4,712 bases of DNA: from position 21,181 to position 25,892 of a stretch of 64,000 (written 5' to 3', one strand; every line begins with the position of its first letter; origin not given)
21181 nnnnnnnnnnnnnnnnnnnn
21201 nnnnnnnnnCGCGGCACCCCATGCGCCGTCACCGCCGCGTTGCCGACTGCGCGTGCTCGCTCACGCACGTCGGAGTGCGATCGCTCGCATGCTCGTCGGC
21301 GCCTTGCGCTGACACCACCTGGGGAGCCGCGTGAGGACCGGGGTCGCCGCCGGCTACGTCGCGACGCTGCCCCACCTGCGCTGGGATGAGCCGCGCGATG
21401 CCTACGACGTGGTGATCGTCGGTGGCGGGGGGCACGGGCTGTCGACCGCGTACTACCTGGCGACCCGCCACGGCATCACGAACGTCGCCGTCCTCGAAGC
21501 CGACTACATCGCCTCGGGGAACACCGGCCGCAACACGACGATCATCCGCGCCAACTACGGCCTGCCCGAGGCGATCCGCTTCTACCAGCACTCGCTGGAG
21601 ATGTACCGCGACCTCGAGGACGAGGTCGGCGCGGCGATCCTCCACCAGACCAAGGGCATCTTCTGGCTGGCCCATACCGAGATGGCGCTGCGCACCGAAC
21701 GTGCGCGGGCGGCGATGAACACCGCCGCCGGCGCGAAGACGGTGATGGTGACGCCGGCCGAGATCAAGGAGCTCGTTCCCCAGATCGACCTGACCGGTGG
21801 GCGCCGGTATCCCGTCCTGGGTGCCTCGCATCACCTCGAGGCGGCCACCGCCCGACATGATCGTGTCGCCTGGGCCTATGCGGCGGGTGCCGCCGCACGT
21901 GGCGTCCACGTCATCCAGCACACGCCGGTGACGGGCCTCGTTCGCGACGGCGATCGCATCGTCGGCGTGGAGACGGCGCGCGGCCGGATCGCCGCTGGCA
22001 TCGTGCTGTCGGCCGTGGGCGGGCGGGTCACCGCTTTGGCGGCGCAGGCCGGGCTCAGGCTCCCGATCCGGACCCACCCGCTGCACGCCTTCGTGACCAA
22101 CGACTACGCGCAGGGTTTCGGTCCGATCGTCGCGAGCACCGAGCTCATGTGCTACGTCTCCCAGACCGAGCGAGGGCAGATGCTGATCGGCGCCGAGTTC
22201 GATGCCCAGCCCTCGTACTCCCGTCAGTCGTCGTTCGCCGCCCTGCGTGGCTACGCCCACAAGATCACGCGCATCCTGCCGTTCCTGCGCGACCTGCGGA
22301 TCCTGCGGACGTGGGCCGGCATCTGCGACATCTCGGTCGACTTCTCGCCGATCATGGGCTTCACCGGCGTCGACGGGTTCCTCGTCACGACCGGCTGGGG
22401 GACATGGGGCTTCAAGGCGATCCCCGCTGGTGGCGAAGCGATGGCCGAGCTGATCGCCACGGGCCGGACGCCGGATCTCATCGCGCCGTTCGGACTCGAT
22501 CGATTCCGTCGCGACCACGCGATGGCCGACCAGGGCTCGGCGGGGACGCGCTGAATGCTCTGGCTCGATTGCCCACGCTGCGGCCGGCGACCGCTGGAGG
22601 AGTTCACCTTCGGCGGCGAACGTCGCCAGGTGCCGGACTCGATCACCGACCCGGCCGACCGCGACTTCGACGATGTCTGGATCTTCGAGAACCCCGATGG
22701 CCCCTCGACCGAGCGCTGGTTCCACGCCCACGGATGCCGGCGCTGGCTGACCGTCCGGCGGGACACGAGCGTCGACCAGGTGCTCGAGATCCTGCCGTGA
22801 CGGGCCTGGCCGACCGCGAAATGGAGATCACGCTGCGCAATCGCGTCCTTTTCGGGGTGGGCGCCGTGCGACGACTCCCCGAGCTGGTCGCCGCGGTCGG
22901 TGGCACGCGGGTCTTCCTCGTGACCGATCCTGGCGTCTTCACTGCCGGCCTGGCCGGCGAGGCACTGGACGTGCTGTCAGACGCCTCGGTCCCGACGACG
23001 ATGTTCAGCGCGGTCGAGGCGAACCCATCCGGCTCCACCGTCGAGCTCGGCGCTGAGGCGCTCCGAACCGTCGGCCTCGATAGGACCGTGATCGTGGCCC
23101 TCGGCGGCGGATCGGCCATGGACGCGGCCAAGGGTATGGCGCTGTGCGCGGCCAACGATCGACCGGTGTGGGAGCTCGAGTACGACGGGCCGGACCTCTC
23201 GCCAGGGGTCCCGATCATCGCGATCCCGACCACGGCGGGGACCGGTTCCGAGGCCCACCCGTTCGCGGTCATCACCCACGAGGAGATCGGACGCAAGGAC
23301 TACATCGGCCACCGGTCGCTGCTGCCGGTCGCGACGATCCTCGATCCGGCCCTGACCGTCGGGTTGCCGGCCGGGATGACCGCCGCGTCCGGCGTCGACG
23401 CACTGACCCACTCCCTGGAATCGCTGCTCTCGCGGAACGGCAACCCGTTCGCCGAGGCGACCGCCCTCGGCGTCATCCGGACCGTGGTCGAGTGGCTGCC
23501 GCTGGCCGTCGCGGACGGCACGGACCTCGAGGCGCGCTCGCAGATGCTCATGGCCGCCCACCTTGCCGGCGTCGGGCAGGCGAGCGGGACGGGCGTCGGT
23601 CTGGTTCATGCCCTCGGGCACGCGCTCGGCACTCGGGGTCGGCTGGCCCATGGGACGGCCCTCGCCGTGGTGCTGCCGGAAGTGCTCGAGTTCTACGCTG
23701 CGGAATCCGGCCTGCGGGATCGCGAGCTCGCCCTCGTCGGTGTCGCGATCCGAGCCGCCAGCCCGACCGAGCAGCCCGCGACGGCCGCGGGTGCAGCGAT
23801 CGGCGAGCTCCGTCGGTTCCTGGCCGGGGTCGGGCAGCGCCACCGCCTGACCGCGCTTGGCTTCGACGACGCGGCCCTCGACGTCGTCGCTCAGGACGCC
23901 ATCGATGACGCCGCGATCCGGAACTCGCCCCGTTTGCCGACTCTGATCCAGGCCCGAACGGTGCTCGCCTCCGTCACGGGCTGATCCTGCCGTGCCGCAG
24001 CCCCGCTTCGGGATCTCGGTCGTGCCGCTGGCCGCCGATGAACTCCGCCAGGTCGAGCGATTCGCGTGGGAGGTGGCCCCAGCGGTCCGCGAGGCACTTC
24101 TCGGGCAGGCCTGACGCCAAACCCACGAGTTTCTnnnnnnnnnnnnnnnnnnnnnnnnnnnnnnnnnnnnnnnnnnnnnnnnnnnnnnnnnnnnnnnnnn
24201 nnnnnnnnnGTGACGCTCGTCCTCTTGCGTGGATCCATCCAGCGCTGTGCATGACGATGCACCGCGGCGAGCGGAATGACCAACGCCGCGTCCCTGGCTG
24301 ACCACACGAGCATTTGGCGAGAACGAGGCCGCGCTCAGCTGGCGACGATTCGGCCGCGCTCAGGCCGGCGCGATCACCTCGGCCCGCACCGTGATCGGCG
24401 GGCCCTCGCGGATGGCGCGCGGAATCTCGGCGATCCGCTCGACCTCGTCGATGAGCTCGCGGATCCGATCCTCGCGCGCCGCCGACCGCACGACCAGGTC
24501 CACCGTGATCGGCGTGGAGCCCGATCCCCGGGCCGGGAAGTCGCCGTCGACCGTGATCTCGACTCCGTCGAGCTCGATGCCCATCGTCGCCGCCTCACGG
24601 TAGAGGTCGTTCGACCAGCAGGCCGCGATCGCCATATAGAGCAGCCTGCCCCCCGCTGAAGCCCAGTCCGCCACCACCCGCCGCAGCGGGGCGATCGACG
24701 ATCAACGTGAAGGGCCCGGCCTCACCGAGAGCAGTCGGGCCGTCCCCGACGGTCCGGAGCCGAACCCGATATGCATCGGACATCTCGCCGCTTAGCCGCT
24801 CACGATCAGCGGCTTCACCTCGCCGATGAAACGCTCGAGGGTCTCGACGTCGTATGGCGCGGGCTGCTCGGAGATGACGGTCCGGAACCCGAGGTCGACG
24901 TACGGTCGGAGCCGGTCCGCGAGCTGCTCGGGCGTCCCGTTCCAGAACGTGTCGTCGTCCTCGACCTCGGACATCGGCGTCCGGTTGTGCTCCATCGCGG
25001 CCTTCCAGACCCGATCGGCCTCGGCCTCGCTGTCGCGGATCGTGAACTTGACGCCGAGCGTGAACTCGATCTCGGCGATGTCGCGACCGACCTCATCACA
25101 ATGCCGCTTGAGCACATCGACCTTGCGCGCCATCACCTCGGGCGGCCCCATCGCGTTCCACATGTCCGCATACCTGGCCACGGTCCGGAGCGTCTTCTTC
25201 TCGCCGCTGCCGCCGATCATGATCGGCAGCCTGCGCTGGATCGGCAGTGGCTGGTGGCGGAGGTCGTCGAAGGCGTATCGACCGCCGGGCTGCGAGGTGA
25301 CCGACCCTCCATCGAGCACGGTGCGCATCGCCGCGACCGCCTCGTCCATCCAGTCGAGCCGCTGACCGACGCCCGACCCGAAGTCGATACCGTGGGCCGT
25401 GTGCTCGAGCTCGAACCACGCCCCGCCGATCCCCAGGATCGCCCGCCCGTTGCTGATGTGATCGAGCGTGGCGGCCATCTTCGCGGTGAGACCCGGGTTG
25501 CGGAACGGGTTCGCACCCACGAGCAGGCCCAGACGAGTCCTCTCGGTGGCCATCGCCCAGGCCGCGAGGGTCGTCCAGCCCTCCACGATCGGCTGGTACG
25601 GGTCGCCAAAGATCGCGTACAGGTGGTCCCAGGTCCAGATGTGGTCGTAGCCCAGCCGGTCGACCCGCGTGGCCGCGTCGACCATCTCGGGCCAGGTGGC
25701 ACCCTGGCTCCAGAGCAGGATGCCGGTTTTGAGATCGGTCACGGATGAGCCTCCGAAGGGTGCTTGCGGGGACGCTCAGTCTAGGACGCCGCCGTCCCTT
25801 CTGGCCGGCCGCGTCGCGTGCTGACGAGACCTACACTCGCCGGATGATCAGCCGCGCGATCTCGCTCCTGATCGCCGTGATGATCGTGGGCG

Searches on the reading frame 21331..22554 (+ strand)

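Call 5: search_protein_families(library=pfam, proteins=[window:21331-22554:+])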
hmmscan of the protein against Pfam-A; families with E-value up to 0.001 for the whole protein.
window:21331-22554:+ (407 aa): 6 families
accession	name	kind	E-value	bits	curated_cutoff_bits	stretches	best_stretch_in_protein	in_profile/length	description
PF01266.30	DAO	-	2.3e-62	212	27.9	1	26-374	1-353/353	FAD dependent oxidoreductase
PF07992.20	Pyr_redox_2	-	4.9e-06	26.6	26.1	0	25-115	1-72/291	Pyridine nucleotide-disulphide oxidoreductase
PF01946.23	Thi4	-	2.3e-05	24.2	26.2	1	25-63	18-55/235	Thi4 family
PF00890.30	FAD_binding_2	-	0.00047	19.9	20.4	0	26-231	1-203/414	FAD binding domain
PF13450.12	NAD_binding_8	-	0.00069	20.3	21.9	0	29-69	1-39/68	NAD(P)-binding Rossmann-like domain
PF04820.20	Trp_halogenase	-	0.00074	18.9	21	0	26-69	1-46/458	Tryptophan halogenase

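Call 6: search_protein_families(library=ncbifam, proteins=[window:21331-22554:+])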
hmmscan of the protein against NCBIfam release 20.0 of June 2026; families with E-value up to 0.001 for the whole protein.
window:21331-22554:+ (407 aa): 21 families
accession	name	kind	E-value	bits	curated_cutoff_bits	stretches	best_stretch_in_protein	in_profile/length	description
TIGR01373.1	soxB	subfamily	1.5e-120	402.8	529.45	1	17-396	23-403/407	sarcosine oxidase subunit beta family protein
TIGR02352.1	thiamin_ThiO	equivalog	2e-24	86.3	250.8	1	27-377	1-349/351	glycine oxidase ThiO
NF008425.0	PRK11259.1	equivalog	1.4e-18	67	257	1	24-393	4-376/377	N-methyl-L-tryptophan oxidase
NF001933.0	PRK00711.1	subfamily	2.1e-17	63.3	383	1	81-395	108-419/429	D-amino acid dehydrogenase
TIGR01377.1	soxA_mon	subfamily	7.8e-15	54.5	479.65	1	25-249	1-216/381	amino oxidase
TIGR03364.1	HpnW_proposed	hypoth_equivalog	8.6e-13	48.1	285.1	1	25-251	1-215/365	TIGR03364 family FAD-dependent oxidoreductase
NF008313.0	PRK11101.1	equivalog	1.5e-11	43.6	425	1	24-217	8-191/548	anaerobic glycerol-3-phosphate dehydrogenase subunit A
TIGR03329.1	Phn_aa_oxid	hypoth_equivalog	3.2e-10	39.4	632.8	1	24-70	24-70/460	putative aminophosphonate oxidoreductase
NF008726.1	PRK11728.1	equivalog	1e-09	37.7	299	1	25-248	1-217/389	L-2-hydroxyglutarate oxidase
NF050086.1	pipecolate_AmaA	exception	1.2e-09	37.3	600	1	24-387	25-392/425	L-pipecolate oxidase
TIGR03377.1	glycerol3P_GlpA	equivalog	2.8e-09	36.1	552.8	1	26-246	1-217/530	anaerobic glycerol-3-phosphate dehydrogenase subunit GlpA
NF004834.1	PRK06185.1-3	subfamily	3.6e-08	32.6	500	1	188-336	121-274/420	FAD-dependent oxidoreductase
NF006130.0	PRK08274.1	equivalog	2e-05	23.6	369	1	23-231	4-191/467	FAD-dependent tricarballylate dehydrogenase TcuA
TIGR01813.1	flavo_cyto_c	subfamily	2.5e-05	23.2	285.45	1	26-71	1-45/444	flavocytochrome c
NF005064.0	PRK06481.1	equivalog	2.9e-05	23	542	1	22-71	59-106/506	flavocytochrome c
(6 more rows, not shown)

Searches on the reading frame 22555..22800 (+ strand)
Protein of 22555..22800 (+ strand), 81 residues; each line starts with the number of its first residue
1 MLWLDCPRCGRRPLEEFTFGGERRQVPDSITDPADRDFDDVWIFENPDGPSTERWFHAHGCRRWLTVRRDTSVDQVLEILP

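Call 5: search_protein_families(library=pfam, proteins=[window:22555-22800:+])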
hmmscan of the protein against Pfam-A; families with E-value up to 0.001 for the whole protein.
window:22555-22800:+ (81 aa): 1 family
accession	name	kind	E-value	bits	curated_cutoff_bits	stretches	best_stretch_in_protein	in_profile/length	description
PF04267.17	SoxD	-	3.9e-22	78.6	27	1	4-79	2-79/82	Sarcosine oxidase, delta subunit family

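Call 6: search_protein_families(library=ncbifam, proteins=[window:22555-22800:+])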
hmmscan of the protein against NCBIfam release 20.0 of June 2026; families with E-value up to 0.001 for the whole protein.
window:22555-22800:+ (81 aa): 1 family
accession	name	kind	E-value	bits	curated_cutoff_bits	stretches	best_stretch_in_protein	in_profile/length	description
TIGR01374.1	soxD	subfamily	3.9e-19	68.7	116.5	1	5-79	3-78/83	sarcosine oxidase subunit delta family protein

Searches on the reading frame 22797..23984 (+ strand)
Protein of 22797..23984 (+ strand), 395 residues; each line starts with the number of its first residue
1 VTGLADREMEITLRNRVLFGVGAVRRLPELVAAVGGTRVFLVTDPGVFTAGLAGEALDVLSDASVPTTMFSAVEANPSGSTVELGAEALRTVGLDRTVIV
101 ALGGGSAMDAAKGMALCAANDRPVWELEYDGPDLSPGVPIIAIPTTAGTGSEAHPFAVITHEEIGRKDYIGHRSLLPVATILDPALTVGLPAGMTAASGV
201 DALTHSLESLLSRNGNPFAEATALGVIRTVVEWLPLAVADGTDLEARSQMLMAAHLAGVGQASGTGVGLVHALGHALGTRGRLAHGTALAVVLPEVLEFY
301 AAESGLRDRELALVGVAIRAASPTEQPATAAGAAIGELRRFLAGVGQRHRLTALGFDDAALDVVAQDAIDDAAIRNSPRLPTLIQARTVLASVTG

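Call 5: search_protein_families(library=pfam, proteins=[window:22797-23984:+])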
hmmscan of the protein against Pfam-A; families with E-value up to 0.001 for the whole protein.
window:22797-23984:+ (395 aa): 3 families
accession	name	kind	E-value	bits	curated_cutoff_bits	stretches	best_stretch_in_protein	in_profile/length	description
PF00465.25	Fe-ADH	-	9.6e-45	152.6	31.3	1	15-184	2-168/168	Iron-containing alcohol dehydrogenase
PF25137.1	ADH_Fe_C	-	5.7e-37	127.7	27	1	195-383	1-183/194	Fe-containing alcohol dehydrogenase family, C-terminal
PF13685.12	Fe-ADH_2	-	5.8e-12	46.3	28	1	19-115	2-94/149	Iron-containing alcohol dehydrogenase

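Call 6: search_protein_families(library=ncbifam, proteins=[window:22797-23984:+])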
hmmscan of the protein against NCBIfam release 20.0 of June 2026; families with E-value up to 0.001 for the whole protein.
window:22797-23984:+ (395 aa): 14 families
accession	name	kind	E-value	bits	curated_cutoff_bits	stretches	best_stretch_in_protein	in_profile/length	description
NF041833.1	Fe_ADH_ErcA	equivalog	1.1e-69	235.4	550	1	16-385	10-373/382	alcohol dehydrogenase-like regulatory protein ErcA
TIGR02638.1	lactal_redase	equivalog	1.8e-68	231.1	523.15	1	11-382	4-371/379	lactaldehyde reductase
NF058672.1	4HyButDHCUPNE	equivalog_domain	1e-67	229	500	1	14-389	7-373/378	4-hydroxybutyrate dehydrogenase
NF053866.1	CholDhdGbsBBac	equivalog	1.3e-65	221.6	550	1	10-379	11-376/392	choline dehydrogenase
NF007911.0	PRK10624.1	equivalog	5.6e-61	206.6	537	1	13-383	7-371/382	lactaldehyde reductase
NF010378.0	PRK13805.1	equivalog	3.6e-60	203.8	951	1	14-304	462-761/872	bifunctional acetaldehyde-CoA/alcohol dehydrogenase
NF050025.1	SulfAcetaldRedSarD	equivalog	3.5e-59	200.6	700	1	15-385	9-376/385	sulfoacetaldehyde reductase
NF011998.0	PRK15454.1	equivalog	6.2e-58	196.4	556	1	17-386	30-387/395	ethanolamine utilization ethanol dehydrogenase EutG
NF007363.0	PRK09860.1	equivalog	1.5e-55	188.9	581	1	20-373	15-362/383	L-threonine dehydrogenase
TIGR03405.1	Phn_Fe-ADH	equivalog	3.4e-50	170.8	423.7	1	16-376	6-351/355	iron-containing alcohol dehydrogenase PsrA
NF011717.0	PRK15138.1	equivalog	4.9e-31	108.1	645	1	14-365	9-357/387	alcohol dehydrogenase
TIGR04266.1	NDMA_methanol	equivalog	4.5e-29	101.5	625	1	15-334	17-338/420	NDMA-dependent methanol dehydrogenase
NF041822.1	daptide_DH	equivalog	4.1e-17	62.1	300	1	38-259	2-227/363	daptide-type RiPP biosynthesis dehydogenase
NF006941.0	PRK09423.1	subfamily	1.2e-05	24.4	336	1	15-116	9-105/367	glycerol dehydrogenase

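Call 75: search_solved_structures(query=window:22797-23984:+, max_evalue=1e-40)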
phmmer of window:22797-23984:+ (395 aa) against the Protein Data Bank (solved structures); distinct sequences matched with E-value up to 1e-40: 18.
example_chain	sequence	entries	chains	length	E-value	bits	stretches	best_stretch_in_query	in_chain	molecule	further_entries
8zrl_A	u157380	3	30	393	1e-60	208.8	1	17-387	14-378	NAD-dependent methanol dehydrogenase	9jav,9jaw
8zwd_B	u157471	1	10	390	5.2e-54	186.8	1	18-386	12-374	NAD(P)-dependent methanol dehydrogenase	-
3bfj_A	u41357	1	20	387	1.1e-49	172.6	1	12-379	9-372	1,3-propanediol oxidoreductase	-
5yvm_A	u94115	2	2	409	3.1e-47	164.5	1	16-364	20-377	alcohol dehydrogenase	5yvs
3owo_A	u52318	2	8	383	5.1e-47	163.8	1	24-380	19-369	Alcohol dehydrogenase 2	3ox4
9ldl_C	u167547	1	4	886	5.1e-46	160.5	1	16-378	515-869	Aldehyde dehydrogenase family protein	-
5yvr_A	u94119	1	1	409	6.1e-46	160.2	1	16-364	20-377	alcohol dehydrogenase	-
7qlq_AAA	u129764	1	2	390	3.2e-44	154.6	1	13-383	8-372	Lactaldehyde reductase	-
1rrm_A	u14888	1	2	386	5.2e-44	153.9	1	13-383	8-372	Lactaldehyde reductase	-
2bi4_A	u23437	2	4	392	5.9e-44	153.7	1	12-383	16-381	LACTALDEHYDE REDUCTASE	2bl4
7qnj_AAA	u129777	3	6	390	6.1e-44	153.6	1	13-383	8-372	Lactaldehyde reductase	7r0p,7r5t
7qlg_AAA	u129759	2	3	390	6.5e-44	153.5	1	13-383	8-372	Lactaldehyde reductase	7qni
7qls_AAA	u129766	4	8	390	9.8e-44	152.9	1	13-383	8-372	Lactaldehyde reductase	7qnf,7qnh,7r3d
5br4_A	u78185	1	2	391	1e-43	152.9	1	13-383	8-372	Lactaldehyde reductase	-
3zdr_A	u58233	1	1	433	1.9e-42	148.7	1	36-303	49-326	ALCOHOL DEHYDROGENASE DOMAIN OF THE BIFUNCTIONAL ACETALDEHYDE DEHYDROGENASE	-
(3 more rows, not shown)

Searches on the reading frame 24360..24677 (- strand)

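Call 14: search_protein_families(library=pfam, proteins=[window:24360-24677:-], max_evalue=0.001)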
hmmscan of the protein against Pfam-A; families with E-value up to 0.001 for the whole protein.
window:24360-24677:- (105 aa): 1 family
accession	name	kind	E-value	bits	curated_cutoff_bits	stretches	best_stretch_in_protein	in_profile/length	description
PF02566.24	OsmC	-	1.1e-12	48.7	27.5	1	11-97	10-99/100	OsmC-like protein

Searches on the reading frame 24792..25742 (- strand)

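Call 14: search_protein_families(library=pfam, proteins=[window:24792-25742:-], max_evalue=0.001)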
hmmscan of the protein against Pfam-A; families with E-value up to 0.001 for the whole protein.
window:24792-25742:- (316 aa): 1 family
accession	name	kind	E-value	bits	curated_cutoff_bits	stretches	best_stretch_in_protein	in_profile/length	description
PF00296.26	Bac_luciferase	-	7.8e-50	170.4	27.9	1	14-287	18-313/314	Luciferase-like monooxygenase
